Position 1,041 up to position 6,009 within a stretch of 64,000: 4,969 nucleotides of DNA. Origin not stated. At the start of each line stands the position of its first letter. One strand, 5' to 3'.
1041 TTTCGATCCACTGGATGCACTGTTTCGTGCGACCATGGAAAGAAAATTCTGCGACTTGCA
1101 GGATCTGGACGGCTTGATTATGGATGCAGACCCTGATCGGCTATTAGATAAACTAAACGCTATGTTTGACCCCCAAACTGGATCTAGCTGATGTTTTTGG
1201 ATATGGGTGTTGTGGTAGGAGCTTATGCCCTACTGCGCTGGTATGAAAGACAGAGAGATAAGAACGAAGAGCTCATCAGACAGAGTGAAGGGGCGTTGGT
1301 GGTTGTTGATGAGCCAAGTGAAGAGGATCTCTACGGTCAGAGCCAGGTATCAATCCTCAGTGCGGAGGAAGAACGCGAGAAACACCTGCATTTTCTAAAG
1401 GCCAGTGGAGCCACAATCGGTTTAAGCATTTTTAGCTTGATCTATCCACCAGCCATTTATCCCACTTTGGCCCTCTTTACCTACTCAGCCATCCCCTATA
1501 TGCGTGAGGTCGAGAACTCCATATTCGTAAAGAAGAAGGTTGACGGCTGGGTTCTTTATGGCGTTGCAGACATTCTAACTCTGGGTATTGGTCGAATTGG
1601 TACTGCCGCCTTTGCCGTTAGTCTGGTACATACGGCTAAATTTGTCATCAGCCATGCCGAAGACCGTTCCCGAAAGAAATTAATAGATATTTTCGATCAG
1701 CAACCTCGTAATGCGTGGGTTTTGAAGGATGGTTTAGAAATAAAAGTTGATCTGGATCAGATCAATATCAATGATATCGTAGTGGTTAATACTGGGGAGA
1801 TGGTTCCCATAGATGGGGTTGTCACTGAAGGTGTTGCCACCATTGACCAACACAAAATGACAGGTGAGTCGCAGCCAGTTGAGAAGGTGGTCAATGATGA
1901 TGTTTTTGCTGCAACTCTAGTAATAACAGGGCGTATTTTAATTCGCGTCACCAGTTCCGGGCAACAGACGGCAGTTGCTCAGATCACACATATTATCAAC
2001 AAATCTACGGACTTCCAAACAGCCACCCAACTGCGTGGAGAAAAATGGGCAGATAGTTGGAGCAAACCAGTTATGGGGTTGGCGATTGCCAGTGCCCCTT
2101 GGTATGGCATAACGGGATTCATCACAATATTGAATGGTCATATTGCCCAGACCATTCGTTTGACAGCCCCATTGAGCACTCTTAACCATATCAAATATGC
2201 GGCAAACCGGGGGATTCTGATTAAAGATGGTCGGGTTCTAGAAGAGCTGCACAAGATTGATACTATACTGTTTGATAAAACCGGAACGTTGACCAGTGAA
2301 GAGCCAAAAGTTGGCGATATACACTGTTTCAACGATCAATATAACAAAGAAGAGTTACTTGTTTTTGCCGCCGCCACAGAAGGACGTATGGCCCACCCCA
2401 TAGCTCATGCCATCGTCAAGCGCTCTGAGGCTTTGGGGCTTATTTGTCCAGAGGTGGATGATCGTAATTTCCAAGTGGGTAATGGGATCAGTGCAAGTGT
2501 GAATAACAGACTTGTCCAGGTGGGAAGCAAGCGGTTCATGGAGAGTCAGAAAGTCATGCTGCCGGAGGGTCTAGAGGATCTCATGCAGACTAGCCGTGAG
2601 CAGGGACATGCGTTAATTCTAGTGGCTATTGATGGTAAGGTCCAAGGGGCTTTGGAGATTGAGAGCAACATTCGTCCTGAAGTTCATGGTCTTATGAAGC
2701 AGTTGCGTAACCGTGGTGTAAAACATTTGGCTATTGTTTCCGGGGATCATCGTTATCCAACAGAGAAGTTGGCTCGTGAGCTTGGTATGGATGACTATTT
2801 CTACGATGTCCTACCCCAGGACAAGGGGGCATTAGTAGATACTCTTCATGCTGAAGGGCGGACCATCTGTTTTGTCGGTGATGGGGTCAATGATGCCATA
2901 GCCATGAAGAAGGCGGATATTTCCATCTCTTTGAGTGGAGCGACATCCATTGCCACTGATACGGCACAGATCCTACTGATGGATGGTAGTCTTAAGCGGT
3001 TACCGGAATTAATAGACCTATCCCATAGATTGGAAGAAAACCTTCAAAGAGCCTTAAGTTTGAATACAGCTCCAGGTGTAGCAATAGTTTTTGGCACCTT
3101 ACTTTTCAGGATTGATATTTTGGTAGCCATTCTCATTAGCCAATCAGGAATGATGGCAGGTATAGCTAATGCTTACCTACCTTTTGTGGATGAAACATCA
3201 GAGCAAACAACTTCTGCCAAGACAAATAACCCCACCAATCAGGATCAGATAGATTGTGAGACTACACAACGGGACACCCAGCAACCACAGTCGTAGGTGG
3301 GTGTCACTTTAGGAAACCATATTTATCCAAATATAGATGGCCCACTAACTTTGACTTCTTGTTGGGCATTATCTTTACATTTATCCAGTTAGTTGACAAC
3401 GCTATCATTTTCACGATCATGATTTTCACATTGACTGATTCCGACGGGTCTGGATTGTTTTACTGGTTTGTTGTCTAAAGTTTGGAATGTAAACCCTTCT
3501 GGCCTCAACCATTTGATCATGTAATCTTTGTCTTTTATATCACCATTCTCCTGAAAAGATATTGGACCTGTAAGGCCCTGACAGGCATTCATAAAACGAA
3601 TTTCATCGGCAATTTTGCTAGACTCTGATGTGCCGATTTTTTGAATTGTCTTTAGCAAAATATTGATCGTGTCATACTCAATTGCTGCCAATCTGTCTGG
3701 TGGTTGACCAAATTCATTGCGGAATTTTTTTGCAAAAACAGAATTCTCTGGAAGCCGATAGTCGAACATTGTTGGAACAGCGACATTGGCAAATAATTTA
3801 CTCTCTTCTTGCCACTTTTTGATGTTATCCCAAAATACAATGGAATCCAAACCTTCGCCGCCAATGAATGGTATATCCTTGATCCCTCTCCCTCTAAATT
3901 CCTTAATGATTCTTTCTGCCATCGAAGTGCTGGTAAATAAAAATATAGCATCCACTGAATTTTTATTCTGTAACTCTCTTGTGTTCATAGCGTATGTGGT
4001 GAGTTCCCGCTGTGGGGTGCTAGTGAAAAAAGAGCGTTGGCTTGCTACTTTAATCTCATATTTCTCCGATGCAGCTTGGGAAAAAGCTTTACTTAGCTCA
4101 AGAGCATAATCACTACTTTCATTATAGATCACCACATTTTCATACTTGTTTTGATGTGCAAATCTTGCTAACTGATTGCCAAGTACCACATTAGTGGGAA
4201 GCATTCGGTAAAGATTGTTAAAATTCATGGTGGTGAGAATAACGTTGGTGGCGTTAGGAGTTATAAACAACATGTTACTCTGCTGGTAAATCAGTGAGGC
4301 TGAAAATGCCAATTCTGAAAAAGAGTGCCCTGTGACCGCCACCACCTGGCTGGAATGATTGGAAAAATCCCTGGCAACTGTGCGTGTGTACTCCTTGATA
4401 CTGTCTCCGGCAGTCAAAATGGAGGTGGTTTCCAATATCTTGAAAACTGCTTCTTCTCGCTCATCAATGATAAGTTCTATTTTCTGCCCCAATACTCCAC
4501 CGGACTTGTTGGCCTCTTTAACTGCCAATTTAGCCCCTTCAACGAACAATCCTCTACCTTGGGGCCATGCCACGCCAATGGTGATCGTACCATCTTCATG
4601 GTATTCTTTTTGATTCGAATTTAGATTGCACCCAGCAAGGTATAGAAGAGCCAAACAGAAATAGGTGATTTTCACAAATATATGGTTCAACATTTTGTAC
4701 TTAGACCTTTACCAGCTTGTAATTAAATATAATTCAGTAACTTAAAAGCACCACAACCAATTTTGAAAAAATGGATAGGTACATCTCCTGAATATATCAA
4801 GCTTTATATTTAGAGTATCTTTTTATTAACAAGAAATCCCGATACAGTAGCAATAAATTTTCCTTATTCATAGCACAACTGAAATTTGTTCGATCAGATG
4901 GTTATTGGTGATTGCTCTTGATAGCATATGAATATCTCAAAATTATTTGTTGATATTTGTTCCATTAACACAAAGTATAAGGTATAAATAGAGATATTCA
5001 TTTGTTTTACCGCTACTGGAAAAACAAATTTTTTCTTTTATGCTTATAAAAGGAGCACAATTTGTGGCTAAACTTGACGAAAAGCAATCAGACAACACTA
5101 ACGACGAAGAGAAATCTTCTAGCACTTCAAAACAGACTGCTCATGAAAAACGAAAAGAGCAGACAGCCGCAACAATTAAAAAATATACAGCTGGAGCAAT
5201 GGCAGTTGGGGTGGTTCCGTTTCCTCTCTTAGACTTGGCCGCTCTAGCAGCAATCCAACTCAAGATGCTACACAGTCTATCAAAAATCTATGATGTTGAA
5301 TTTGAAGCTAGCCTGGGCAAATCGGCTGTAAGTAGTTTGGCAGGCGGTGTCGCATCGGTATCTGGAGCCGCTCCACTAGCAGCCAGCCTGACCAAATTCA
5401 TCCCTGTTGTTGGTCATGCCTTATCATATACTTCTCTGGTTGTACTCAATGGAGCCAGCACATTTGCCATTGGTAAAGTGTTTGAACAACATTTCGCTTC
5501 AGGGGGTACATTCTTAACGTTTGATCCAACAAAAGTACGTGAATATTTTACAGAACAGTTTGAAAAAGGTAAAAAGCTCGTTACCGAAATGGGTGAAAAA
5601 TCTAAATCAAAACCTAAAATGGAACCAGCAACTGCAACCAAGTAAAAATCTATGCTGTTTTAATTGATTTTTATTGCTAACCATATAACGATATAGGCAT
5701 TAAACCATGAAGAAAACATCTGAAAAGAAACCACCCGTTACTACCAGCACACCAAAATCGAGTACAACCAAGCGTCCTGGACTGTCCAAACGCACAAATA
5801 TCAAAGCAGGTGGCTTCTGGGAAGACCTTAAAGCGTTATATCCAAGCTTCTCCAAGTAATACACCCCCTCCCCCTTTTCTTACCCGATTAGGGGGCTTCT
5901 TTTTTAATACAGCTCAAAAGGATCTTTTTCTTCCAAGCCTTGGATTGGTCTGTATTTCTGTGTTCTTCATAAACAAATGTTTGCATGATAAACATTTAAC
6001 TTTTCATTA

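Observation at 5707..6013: Untracked 50-aa ORF with internal Gly-Gly immediately upstream of a C39-peptidase ABC exporter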

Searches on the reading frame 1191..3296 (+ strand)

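Call 4: search_protein_families(library=pfam, proteins=[window:1191-3296:+], max_evalue=0.01)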
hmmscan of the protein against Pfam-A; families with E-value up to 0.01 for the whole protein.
window:1191-3296:+ (701 aa): 4 families
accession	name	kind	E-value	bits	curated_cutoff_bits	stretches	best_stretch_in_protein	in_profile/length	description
PF00702.32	Hydrolase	-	6.8e-32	111.8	26.4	1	356-576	1-191/191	haloacid dehalogenase-like hydrolase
PF00122.25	E1-E2_ATPase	-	1.7e-28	99.8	28.1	1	170-304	2-136/181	E1-E2 ATPase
PF12710.13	HAD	-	0.00095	20.1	27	0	494-537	86-128/189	haloacid dehalogenase-like hydrolase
PF13419.12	HAD_2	-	0.0038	17.8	23.8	0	491-578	77-174/178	Haloacid dehalogenase-like hydrolase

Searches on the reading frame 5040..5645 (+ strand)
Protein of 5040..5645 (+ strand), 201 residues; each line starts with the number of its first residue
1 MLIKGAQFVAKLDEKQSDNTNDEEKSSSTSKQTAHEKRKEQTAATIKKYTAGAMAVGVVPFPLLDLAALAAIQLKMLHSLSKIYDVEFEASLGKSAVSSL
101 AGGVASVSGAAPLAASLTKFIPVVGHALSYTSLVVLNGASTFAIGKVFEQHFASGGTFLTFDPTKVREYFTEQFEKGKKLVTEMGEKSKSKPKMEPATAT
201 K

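Call 4: search_protein_families(library=pfam, proteins=[window:5040-5645:+], max_evalue=0.01)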
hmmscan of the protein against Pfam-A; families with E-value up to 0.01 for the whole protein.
window:5040-5645:+ (201 aa): 1 family
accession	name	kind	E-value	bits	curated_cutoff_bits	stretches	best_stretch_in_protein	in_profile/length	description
PF05128.17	DUF697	-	5.4e-13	49.4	27.7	1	27-176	7-159/162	Domain of unknown function (DUF697)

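Call 5: search_protein_families(library=ncbifam, proteins=[window:5040-5645:+], max_evalue=0.01)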
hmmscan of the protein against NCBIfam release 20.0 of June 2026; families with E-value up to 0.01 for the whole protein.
window:5040-5645:+ (201 aa): 2 families
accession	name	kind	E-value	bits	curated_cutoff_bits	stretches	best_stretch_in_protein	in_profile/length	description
NF049994.1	slr1306_fam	domain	4.9e-07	28.7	490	1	28-101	295-369/470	slr1306 family protein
TIGR01620.2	hyp_HI0043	subfamily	0.0014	18.4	160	1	9-87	164-242/329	TIGR01620 family protein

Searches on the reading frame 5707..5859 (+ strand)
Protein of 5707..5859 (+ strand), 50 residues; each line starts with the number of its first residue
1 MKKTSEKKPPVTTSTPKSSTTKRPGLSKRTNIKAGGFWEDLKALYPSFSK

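Call 4: search_protein_families(library=pfam, proteins=[window:5707-5859:+], max_evalue=0.01)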
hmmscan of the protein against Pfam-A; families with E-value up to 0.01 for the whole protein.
window:5707-5859:+ (50 aa): 0 families

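Call 5: search_protein_families(library=ncbifam, proteins=[window:5707-5859:+], max_evalue=0.01)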
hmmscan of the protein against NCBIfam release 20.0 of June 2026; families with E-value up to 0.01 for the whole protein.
window:5707-5859:+ (50 aa): 0 families

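Call 10: find_homologous_proteins(query=window:5707-5856:+, max_evalue=10)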
Query seq(50 aa): no candidate shares three 5-residue words with the query. No homologue found.

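Call 25: search_protein_families(library=ncbifam, proteins=[window:5707-5856:+], max_evalue=10)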
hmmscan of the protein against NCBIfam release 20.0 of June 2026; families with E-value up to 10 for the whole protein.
seq(50 aa): 0 families

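Call 26: search_protein_families(library=pfam, proteins=[window:5707-5856:+], max_evalue=10)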
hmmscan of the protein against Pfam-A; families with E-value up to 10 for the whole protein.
seq(50 aa): 0 families

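Call 58: find_homologous_proteins(query=A3, max_evalue=10)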
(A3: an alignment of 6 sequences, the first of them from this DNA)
Query A3 (6 sequences) (50 aa, profile of the alignment): 21 proteins with E <= 10 among 59 candidates.
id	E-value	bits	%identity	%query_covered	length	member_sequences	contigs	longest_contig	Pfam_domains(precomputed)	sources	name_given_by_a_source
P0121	1.3e-18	85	45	76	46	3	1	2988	-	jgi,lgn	jgi:hypothetical protein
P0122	3.0e-18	84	48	96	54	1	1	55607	-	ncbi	ncbi:hypothetical protein ACQZV8_04885 [Magnetococcales bacterium HHB-1]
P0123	2.0e-17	81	47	64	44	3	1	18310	-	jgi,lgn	jgi:hypothetical protein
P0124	2.3e-16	78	38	72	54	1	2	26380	-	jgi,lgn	-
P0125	3.1e-16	77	45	76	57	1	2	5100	-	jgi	jgi:hypothetical protein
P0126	1.7e-15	75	54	48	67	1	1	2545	-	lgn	-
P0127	2.2e-14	71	39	76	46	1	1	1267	-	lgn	-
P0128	1.0e-13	69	34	76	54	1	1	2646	-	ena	-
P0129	1.2e-13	69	42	76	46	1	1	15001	-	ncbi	-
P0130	6.7e-13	67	53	60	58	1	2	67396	-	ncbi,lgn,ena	-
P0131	3.5e-12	64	42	90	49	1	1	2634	-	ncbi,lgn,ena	-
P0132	6.9e-12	63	50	52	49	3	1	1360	-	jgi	jgi:hypothetical protein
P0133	1.1e-11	63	45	76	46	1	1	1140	-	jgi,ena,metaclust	metaclust:\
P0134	7.2e-11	60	40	90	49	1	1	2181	-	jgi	jgi:hypothetical protein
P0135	5.1e-10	57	38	90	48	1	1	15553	-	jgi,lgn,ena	-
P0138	4.3e-8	51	41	68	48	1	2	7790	-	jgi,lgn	jgi:hypothetical protein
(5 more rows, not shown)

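Call 70: find_encoding_contigs(protein=P0135, flank=9000, max_places=1)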
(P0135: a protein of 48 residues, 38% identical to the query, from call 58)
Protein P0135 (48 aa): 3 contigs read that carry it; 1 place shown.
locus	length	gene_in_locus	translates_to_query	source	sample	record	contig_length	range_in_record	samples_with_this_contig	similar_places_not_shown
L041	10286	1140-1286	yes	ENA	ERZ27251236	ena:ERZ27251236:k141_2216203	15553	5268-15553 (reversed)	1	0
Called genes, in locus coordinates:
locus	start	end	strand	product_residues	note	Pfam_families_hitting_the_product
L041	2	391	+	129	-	?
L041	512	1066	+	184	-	PF05128:DUF697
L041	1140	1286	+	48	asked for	-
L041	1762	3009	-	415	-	PF05096:Glu_cyclase_2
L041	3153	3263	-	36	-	-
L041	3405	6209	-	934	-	PF03412:Peptidase_C39, PF00005:ABC_tran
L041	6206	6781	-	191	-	-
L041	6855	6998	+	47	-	-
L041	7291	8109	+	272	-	-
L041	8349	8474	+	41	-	-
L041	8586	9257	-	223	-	-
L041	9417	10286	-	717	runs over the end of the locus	PF00005:ABC_tran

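Call 71: find_encoding_contigs(protein=P0138, flank=8000, max_places=1)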
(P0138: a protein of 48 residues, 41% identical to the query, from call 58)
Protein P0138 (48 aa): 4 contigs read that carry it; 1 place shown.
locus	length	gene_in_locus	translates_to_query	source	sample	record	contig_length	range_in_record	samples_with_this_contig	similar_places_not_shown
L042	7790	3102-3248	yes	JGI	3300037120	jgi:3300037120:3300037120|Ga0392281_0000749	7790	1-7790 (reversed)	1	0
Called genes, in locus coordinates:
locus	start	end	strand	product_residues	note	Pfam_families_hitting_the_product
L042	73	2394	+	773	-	PF13089:PP_kinase_N, PF13091:PLDc_2 (faint), PF02503:PP_kinase, PF17941:PP_kinase_C_1, PF13090:PP_kinase_C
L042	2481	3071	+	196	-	PF05128:DUF697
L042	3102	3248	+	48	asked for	-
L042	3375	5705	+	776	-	PF13433:Peripla_BP_5 (faint), PF01094:ANF_receptor, PF13458:Peripla_BP_6, PF02412:TSP_3 (faint), PF00691:OmpA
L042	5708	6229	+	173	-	-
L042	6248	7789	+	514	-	?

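Call 77: predict_structure(alignment_id=A4)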
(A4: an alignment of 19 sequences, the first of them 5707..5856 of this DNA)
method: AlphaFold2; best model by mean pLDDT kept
length: 50 residues; sequences in the alignment: 19
mean_pLDDT: 64.4   pTM: 0.24
mean pLDDT of the five models: 64.4, 64.4, 64.3, 62.3, 61.3
residues with pLDDT >= 90: 0; 70-90: 14; 50-70: 33; < 50: 3
segments of 3 or more residues with pLDDT < 50: none
pLDDT, mean of each block of 10 residues (from residue 1): 52 55 67 76 73
secondary structure, 60 per line:
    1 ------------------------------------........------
elements in order: H37-44

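Call 79: search_protein_representatives(alignment_id=A4)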
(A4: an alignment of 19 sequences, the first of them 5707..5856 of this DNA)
Query: 19 sequences, 49 profile positions. Proteins with E-value up to 0.001 (for the whole library): 67; up to 1e-10: 5; up to 1e-30: 0. The best 67 are listed.
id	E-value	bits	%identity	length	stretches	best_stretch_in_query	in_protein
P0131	6.9e-20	87.1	-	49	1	1-49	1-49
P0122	3.1e-16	75.4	-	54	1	1-48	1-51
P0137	3.2e-15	72.2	-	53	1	1-46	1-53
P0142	1.1e-12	64.1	-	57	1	1-47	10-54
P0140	2.9e-12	62.7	-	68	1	12-49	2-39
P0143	4.0e-10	55.9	-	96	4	17-35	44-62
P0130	3.3e-09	52.9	-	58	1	10-47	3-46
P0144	6.7e-09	51.9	-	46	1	10-46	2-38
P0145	2.3e-08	50.2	-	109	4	13-34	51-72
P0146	2.5e-08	50.1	-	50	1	1-47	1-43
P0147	5.8e-08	48.9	-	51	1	1-45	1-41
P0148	5.9e-08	48.9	-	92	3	11-34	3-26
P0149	8.7e-08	48.4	-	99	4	22-36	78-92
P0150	1.6e-07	47.5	-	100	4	14-35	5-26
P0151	5.0e-07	45.9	-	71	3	23-36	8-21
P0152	5.1e-07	45.9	-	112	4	13-36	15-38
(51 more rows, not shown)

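Call 86: find_encoding_contigs(protein=P0152, flank=8000, max_places=3)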
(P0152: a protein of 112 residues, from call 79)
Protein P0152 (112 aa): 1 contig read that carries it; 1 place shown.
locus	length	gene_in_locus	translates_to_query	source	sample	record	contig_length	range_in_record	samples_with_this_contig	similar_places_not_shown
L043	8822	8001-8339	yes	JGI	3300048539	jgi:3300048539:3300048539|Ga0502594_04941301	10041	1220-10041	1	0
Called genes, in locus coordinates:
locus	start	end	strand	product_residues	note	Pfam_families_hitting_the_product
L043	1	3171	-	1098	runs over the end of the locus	PF07635:PSCyt1, PF07583:PSCyt2, PF07587:PSD1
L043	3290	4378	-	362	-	PF01636:APH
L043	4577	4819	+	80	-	-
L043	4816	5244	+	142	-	-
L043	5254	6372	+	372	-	PF00266:Aminotran_5, PF01212:Beta_elim_lyase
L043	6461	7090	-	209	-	PF06439:3keto-disac_hyd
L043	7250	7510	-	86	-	-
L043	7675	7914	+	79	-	-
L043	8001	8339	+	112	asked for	-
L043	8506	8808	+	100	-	-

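Call 87: find_encoding_contigs(protein=P0145, flank=9000, max_places=3)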
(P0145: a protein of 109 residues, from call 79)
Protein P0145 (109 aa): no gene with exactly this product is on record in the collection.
